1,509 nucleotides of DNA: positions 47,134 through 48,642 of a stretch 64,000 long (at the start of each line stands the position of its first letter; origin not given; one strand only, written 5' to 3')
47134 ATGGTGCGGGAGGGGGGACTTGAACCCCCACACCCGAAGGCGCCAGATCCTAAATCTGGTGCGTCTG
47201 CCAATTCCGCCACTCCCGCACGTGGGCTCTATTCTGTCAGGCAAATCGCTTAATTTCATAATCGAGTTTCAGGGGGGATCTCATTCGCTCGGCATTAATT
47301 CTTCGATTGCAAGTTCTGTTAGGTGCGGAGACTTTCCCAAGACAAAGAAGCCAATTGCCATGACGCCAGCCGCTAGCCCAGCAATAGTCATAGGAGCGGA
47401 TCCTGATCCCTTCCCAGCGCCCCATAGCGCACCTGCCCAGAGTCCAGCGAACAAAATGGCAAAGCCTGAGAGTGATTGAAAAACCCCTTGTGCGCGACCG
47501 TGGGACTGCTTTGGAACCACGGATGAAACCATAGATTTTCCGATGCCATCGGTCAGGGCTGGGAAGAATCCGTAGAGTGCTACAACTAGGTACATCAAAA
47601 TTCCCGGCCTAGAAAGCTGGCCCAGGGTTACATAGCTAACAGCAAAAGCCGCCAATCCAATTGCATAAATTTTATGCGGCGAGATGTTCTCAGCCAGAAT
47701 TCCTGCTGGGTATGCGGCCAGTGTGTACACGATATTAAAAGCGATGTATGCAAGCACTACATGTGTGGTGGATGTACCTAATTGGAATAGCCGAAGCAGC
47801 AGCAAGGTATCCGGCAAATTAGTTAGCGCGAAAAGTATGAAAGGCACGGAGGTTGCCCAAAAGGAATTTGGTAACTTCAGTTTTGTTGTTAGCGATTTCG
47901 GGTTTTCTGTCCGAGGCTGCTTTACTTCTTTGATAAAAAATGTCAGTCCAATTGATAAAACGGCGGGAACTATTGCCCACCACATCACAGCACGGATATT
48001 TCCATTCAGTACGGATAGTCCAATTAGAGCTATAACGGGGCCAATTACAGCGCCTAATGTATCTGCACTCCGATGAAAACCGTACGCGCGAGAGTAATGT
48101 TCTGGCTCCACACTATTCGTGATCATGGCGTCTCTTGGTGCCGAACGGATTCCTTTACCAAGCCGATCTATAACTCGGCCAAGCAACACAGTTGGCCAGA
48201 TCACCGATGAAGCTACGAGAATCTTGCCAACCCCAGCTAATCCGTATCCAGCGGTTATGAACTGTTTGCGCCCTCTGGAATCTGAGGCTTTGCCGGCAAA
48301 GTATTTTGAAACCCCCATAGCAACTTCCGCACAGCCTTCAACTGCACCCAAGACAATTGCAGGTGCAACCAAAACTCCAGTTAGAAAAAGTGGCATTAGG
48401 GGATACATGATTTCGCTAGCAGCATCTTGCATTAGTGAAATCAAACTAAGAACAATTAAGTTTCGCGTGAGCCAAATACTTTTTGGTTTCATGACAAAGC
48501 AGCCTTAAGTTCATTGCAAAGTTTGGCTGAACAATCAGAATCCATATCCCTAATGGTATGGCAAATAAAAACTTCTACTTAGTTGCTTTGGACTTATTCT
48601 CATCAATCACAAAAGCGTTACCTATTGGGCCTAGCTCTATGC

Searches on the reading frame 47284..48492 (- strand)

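Call 3: search_protein_families(library=pfam, proteins=[window:47284-48492:-], max_evalue=0.01)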
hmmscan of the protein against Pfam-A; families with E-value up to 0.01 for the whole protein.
window:47284-48492:- (403 aa): 3 families
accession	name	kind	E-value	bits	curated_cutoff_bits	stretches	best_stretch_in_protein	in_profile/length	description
PF07690.21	MFS_1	-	1.8e-34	119.7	33.4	2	15-223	1-217/347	Major Facilitator Superfamily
PF12832.13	MFS_1_like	-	0.00053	19.6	25.2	1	187-359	181-364/373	MFS_1 like family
PF01770.24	Folate_carrier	-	0.0058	15.9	27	0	124-192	118-186/412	Reduced folate carrier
